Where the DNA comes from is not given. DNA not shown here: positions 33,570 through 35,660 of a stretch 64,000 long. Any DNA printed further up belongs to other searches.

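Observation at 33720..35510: Nonaheme lipoprotein cytochrome with a large heme-free N-terminal domain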

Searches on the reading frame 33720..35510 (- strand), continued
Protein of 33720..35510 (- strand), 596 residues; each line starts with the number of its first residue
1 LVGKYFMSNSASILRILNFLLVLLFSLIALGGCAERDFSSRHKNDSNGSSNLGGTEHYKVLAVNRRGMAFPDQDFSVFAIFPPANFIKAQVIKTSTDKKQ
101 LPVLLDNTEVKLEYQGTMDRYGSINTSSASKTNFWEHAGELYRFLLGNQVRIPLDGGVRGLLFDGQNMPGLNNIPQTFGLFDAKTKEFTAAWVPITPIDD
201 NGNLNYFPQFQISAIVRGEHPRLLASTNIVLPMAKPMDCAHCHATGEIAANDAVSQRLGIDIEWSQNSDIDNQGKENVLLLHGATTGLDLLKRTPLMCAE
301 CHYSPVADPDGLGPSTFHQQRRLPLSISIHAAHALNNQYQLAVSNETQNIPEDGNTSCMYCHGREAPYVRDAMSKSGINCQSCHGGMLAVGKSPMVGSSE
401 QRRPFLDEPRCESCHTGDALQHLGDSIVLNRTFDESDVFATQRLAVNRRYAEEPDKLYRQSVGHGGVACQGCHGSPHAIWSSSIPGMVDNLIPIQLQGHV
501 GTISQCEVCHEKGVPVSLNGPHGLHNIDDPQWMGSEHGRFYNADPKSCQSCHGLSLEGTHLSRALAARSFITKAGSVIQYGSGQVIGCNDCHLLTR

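Call 15: find_encoding_contigs(protein=P0072, flank=8000, max_places=3)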
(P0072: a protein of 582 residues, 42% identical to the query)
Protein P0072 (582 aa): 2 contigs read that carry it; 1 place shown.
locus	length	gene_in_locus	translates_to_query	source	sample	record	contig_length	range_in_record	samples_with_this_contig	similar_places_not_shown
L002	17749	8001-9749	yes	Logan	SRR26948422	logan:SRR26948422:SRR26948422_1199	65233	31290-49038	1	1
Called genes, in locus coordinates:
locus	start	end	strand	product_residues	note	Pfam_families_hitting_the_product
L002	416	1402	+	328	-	PF01207:Dus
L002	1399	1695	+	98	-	PF27465:Fis_N, PF20432:Xre-like-HTH (weak), PF02954:HTH_8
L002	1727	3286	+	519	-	PF02142:MGS, PF01808:AICARFT_IMPCHas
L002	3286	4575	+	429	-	PF02844:GARS_N, PF01071:GARS_A, PF02843:GARS_C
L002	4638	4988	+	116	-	PF04892:VanZ-LLP1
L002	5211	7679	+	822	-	PF00343:Phosphorylase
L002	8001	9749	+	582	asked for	PF14522:Cytochrome_C7 (faint), PF22113:Mtrc-MtrF_II-IV_dom (weak)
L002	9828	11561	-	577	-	PF05524:PEP-utilisers_N, PF00391:PEP-utilizers, PF02896:PEP-utilizers_C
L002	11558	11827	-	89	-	PF00381:PTS-HPr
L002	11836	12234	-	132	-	PF03610:EIIA-man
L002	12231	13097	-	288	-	PF03668:RapZ-like_N, PF22740:PapZ_C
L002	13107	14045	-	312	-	PF02603:Hpr_kinase_N, PF07475:Hpr_kinase_C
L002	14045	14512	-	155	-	PF00359:PTS_EIIA_2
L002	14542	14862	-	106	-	PF02482:Ribosomal_S30AE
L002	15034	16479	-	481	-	PF00309:Sigma54_AID, PF04963:Sigma54_CBD, PF04552:Sigma54_DBD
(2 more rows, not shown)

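Call 17: find_encoding_contigs(protein=P0017, flank=8000, max_places=2)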
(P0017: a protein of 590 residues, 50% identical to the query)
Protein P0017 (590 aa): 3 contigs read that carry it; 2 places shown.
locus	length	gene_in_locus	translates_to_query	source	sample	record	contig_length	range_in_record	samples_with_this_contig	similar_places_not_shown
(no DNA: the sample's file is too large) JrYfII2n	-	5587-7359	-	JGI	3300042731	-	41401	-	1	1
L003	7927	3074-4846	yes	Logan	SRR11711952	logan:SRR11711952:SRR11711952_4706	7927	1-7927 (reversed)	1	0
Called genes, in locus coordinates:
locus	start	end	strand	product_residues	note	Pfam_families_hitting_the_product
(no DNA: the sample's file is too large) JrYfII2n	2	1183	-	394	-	?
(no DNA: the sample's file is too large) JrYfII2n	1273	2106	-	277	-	PF01226:Form_Nir_trans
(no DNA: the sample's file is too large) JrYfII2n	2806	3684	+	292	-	PF00027:cNMP_binding, PF13545:HTH_Crp_2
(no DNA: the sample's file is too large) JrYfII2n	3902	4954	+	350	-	-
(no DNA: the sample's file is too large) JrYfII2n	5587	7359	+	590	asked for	PF02335:Cytochrom_C552 (faint), PF22113:Mtrc-MtrF_II-IV_dom (faint), PF14522:Cytochrome_C7 (faint), PF14537:Cytochrom_c3_2 (weak)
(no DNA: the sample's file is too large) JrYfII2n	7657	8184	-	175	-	PF00691:OmpA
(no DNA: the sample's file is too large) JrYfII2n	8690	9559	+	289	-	PF09699:Paired_CXXCH_1 (faint), PF14537:Cytochrom_c3_2 (weak), PF00034:Cytochrom_C (weak), PF13442:Cytochrome_CBB3 (weak)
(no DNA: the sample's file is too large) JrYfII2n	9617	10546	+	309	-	PF13187:Fer4_9 (faint), PF13237:Fer4_10 (faint), PF12838:Fer4_7, PF13247:Fer4_11, PF00037:Fer4 (weak), PF12797:Fer4_2 (weak), PF12837:Fer4_6 (weak)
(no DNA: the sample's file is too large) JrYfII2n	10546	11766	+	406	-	PF03916:NrfD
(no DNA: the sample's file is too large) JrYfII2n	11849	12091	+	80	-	-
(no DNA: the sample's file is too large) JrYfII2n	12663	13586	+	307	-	PF00005:ABC_tran, PF00004:AAA (faint), PF13304:AAA_21 (faint)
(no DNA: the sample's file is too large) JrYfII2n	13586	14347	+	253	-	PF01061:ABC2_membrane, PF12698:ABC2_membrane_3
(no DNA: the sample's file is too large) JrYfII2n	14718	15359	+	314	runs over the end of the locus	PF00892:EamA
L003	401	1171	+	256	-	PF00027:cNMP_binding, PF13545:HTH_Crp_2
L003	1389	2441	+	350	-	-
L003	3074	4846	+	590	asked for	PF02335:Cytochrom_C552 (faint), PF22113:Mtrc-MtrF_II-IV_dom (faint), PF14522:Cytochrome_C7 (faint), PF14537:Cytochrom_c3_2 (weak)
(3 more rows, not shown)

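Call 18: find_encoding_contigs(protein=P0010, flank=8000, max_places=2)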
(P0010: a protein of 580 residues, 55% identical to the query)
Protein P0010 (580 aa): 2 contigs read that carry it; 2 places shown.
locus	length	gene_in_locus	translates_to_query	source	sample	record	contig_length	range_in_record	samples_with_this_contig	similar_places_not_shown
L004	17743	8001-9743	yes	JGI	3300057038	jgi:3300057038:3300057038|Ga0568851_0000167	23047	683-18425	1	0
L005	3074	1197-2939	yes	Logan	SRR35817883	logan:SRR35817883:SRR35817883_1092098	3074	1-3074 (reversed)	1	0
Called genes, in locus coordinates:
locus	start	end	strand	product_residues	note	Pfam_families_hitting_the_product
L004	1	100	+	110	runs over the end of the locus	-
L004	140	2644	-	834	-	PF12704:MacB_PCD, PF02687:FtsX, PF12704:MacB_PCD, PF02687:FtsX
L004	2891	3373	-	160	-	PF11776:RcnB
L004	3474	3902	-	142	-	PF00571:CBS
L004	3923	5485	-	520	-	PF13375:RnfC_N, PF01512:Complex1_51K, PF10531:SLBB, PF12797:Fer4_2 (faint), PF12838:Fer4_7 (weak), PF13183:Fer4_8, PF13187:Fer4_9 (faint)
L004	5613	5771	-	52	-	-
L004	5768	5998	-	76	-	-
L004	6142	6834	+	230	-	PF00106:adh_short, PF08659:KR, PF13460:NAD_binding_10, PF13561:adh_short_C2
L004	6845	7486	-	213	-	PF13630:SdpI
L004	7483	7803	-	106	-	PF01022:HTH_5, PF12840:HTH_20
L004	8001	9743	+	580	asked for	PF14522:Cytochrome_C7 (faint), PF22113:Mtrc-MtrF_II-IV_dom (faint), PF14537:Cytochrom_c3_2 (weak)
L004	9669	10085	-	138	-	-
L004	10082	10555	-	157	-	PF02720:DUF222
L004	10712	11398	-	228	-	PF00561:Abhydrolase_1, PF12697:Abhydrolase_6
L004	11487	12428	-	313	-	PF04403:PqiA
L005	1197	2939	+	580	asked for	PF14522:Cytochrome_C7 (faint), PF22113:Mtrc-MtrF_II-IV_dom (faint), PF14537:Cytochrom_c3_2 (weak)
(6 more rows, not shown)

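Call 22: predict_structure(alignment_id=A1)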
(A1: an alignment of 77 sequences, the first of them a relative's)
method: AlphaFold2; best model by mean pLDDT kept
length: 590 residues; sequences in the alignment: 77
mean_pLDDT: 86.5   pTM: 0.85
mean pLDDT of the five models: 86.5, 85.7, 85.7, 77.7, 77.1
residues with pLDDT >= 90: 309; 70-90: 224; 50-70: 34; < 50: 23
segments of 3 or more residues with pLDDT < 50: 28-49
pLDDT, mean of each block of 10 residues (from residue 1): 70 90 63 43 44 92 90 94 95 93 98 96 96 93 90 85 97 95 95 95 97 95 91 94 95 95 97 96 96 95 89 94 94 83 90 81 67 87 94 88 79 82 85 87 77 82 79 67 88 87 87 69 78 88 90 88 87 91 79
secondary structure, 60 per line:
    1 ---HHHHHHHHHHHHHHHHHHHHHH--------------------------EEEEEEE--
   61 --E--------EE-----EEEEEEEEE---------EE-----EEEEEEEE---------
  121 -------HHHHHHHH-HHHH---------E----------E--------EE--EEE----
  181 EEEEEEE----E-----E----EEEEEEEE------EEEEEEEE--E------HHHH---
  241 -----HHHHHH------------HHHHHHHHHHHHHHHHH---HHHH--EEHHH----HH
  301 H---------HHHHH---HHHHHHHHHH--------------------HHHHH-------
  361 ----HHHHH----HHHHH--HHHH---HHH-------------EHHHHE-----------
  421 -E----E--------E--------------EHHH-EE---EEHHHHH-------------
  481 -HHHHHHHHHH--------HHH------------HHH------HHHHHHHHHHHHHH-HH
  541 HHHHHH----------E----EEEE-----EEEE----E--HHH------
elements in order: H4-25 E52-58 E79-87 E104-111 H128-135 H137-140 E174-176 E181-187 E203-210 E217-224 H234-237 H246-251 H264-280 H284-287 H311-315 H319-328 H349-353 H365-369 H374-378 H381-384 H405-408 H463-467 H482-491 H524-537 H539-546 E562-565 E571-574

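Call 27: find_encoding_contigs(protein=P0044, flank=8000, max_places=2)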
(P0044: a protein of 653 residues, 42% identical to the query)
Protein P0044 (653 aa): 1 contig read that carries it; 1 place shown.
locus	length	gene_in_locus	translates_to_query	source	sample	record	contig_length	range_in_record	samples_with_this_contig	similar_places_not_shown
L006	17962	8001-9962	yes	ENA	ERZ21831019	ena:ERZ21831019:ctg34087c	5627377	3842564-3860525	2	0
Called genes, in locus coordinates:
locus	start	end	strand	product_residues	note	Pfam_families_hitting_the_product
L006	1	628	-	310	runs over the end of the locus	PF00561:Abhydrolase_1, PF12146:Hydrolase_4, PF12697:Abhydrolase_6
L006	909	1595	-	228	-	-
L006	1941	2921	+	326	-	PF01073:3Beta_HSD, PF01370:Epimerase, PF02719:Polysacc_synt_2 (weak), PF04321:RmlD_sub_bind, PF05368:NmrA, PF13460:NAD_binding_10, PF16363:GDP_Man_Dehyd, PF07993:NAD_binding_4, +1 more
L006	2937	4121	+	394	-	PF00155:Aminotran_1_2, PF01053:Cys_Met_Meta_PP (weak), PF01212:Beta_elim_lyase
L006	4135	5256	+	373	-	PF00583:Acetyltransf_1 (faint)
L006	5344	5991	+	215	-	-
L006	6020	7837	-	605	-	PF00009:GTP_EFTU, PF01926:MMR_HSR1 (weak), PF22042:EF-G_D2, PF03144:GTP_EFTU_D2, PF00679:EFG_C, PF21018:BipA_C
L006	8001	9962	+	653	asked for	PF14522:Cytochrome_C7 (faint), PF14537:Cytochrom_c3_2 (faint), PF22113:Mtrc-MtrF_II-IV_dom (faint)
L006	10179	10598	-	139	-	PF01894:YjbQ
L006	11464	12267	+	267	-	-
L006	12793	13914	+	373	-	PF00072:Response_reg, PF00512:HisKA, PF02518:HATPase_c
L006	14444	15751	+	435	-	PF20148:DUF6531, PF05593:RHS_repeat (faint)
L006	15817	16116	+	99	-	PF01527:HTH_Tnp_1 (weak)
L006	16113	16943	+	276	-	PF13276:HTH_21, PF00665:rve, PF13683:rve_3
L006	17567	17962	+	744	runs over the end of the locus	PF05593:RHS_repeat, PF25023:TEN_YD-shell, PF05593:RHS_repeat, PF25023:TEN_YD-shell, PF05593:RHS_repeat, PF25023:TEN_YD-shell, PF03527:RHS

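Call 28: find_encoding_contigs(protein=P0075, flank=8000, max_places=2)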
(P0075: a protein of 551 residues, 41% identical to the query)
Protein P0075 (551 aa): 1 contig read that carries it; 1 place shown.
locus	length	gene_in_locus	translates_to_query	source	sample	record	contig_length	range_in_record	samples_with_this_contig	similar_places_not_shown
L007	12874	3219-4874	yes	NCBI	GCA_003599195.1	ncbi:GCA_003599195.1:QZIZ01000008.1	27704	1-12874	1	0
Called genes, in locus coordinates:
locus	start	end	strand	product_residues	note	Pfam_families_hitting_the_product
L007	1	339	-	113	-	PF00005:ABC_tran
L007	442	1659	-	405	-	PF25973:BSH_CzcB (weak), PF25876:HH_MFP_RND, PF25954:Beta-barrel_RND_2, PF25990:Beta-barrel_YknX (faint), PF25975:CzcB_C (faint), PF25989:YknX_C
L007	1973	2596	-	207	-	-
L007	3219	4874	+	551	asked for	PF22113:Mtrc-MtrF_II-IV_dom (faint), PF14522:Cytochrome_C7 (faint), PF14537:Cytochrom_c3_2 (faint)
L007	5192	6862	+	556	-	PF14522:Cytochrome_C7 (faint), PF14537:Cytochrom_c3_2 (faint), PF22113:Mtrc-MtrF_II-IV_dom (weak)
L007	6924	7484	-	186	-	-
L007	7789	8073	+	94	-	-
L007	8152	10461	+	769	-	PF00291:PALP, PF01406:tRNA-synt_1e, PF09190:DALR_2, PF23493:CysS_C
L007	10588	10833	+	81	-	PF09851:SHOCT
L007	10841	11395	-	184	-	-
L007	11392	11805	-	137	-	-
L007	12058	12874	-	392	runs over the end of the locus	PF04208:MtrA, PF14251:PterinBD-DUF4346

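Call 33: fold_search(model_id=the predicted structure, library=pdb)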
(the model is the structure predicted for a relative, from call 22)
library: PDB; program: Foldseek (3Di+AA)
matches with E <= 10: 1102; with E <= 0.001: 0
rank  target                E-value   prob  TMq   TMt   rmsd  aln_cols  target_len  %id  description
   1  7ezj_j                5.9e-03  0.84  0.18  0.38   8.4       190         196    9  Crystal structure of p73 DNA binding domain complex bound with 1 bp and 2 bp spacer DNA response elements. (released 2022-04-13)
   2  8vcr_D                1.3e-02  0.91  0.14  0.50   7.7       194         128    8  SARS-CoV-2 Spike S2 bound to Fab 54043-5 (released 2024-07-31)
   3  8dc6_D                1.3e-02  0.75  0.17  0.39   9.4       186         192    9  Crystal structure of p53 Y220C covalently bound to indole KG6 (released 2022-10-12)
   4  7b4d_A                1.5e-02  0.66  0.16  0.37   9.2       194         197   11  Structural basis of reactivation of oncogenic p53 mutants by a small molecule: methylene quinuclidinone (MQ). Human p5 (released 2021-12-08)
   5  6znc_A                1.5e-02  0.63  0.16  0.36   9.4       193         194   12  Structural basis of reactivation of oncogenic p53 mutants by a small molecule: methylene quinuclidinone (MQ). Human wi (released 2021-12-08)
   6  4ph8_A                1.5e-02  0.51  0.13  0.35  10.4       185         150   10  Crystal structure of AggA, the major subunit of aggregative adherence fimbriae type I (AAF/I) from the Escherichia col (released 2014-10-01)
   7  7b46_C                1.6e-02  0.69  0.17  0.39   9.1       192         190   11  Structural basis of reactivation of oncogenic p53 mutants by a small molecule: methylene quinuclidinone (MQ). Human wi (released 2021-12-08)
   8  5ecg_A                1.7e-02  0.69  0.17  0.39   9.9       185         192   10  Crystal structure of the BRCT domains of 53BP1 in complex with p53 and H2AX-pSer139 (gammaH2AX) (released 2015-12-16)
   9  3vd0_B                1.7e-02  0.60  0.16  0.36  10.7       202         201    9  structure of p73 DNA binding domain tetramer modulates p73 transactivation (released 2012-04-18)
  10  4ibw_A                1.8e-02  0.60  0.16  0.36   9.3       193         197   11  Human p53 core domain with hot spot mutation R273H and second-site suppressor mutation T284R in sequence-specific comp (released 2013-08-14)
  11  3vd2_A                2.1e-02  0.72  0.18  0.41   9.0       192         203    8  structure of p73 DNA binding domain tetramer modulates p73 transactivation (released 2012-04-18)
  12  1hu8_A                2.1e-02  0.69  0.17  0.40   8.7       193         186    9  CRYSTAL STRUCTURE OF THE MOUSE P53 CORE DNA-BINDING DOMAIN AT 2.7A RESOLUTION (released 2001-07-04)
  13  2ahi_D                2.1e-02  0.69  0.18  0.39   9.7       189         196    8  Structural Basis of DNA Recognition by p53 Tetramers (complex III) (released 2006-07-11)
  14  7b49_A                2.1e-02  0.60  0.16  0.36   9.2       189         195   10  Structural basis of reactivation of oncogenic p53 mutants by a small molecule: methylene quinuclidinone (MQ). Human p5 (released 2021-12-08)
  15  7wn0_B                2.2e-02  0.69  0.13  0.46   8.0       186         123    7  Structure of PfENT1(Y190A) in complex with nanobody 19 (released 2023-02-01)
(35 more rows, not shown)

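Call 36: search_solved_structures(query=A1, max_evalue=10, show_alignments=3)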
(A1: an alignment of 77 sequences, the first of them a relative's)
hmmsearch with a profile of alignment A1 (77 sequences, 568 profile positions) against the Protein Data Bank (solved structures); distinct sequences matched with E-value up to 10: 12.
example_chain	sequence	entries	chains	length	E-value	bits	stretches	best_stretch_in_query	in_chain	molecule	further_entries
8z82_C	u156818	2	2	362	0.0032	19.3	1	192-285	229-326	Photosynthetic reaction center cytochrome c subunit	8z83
1d4d_A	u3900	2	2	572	0.076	14.8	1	328-394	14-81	FLAVOCYTOCHROME C FUMARATE REDUCTASE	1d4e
1d4c_A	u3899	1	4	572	0.076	14.8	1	328-394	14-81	FLAVOCYTOCHROME C FUMARATE REDUCTASE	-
3b47_A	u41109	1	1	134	0.18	13.5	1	190-221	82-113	Methyl-accepting chemotaxis protein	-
5mxy_A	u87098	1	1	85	0.54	12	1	518-548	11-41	Cytochrome c-552 Ks_3358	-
5mxz_A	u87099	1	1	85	0.6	11.8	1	518-548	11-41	Cytochrome c-552 Ks_3358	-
6v0a_A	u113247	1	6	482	0.71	11.6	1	264-390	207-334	Nitrite reductase (cytochrome; ammonia-forming)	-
7q21_C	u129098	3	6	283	0.9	11.2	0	513-531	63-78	Cytochrome bc1 complex cytochrome c subunit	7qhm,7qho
9hjm_J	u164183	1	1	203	0.97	11.1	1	12-104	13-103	DUF4827 domain-containing protein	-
1qo8_A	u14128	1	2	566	2.3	9.9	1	327-392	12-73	FLAVOCYTOCHROME C3 FUMARATE REDUCTASE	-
8hcr_C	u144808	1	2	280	2.4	9.8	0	518-530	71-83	Cytochrome bc1 complex cytochrome c subunit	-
7e1v_O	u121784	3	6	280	2.4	9.8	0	518-530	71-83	Cytochrome bc1 complex cytochrome c subunit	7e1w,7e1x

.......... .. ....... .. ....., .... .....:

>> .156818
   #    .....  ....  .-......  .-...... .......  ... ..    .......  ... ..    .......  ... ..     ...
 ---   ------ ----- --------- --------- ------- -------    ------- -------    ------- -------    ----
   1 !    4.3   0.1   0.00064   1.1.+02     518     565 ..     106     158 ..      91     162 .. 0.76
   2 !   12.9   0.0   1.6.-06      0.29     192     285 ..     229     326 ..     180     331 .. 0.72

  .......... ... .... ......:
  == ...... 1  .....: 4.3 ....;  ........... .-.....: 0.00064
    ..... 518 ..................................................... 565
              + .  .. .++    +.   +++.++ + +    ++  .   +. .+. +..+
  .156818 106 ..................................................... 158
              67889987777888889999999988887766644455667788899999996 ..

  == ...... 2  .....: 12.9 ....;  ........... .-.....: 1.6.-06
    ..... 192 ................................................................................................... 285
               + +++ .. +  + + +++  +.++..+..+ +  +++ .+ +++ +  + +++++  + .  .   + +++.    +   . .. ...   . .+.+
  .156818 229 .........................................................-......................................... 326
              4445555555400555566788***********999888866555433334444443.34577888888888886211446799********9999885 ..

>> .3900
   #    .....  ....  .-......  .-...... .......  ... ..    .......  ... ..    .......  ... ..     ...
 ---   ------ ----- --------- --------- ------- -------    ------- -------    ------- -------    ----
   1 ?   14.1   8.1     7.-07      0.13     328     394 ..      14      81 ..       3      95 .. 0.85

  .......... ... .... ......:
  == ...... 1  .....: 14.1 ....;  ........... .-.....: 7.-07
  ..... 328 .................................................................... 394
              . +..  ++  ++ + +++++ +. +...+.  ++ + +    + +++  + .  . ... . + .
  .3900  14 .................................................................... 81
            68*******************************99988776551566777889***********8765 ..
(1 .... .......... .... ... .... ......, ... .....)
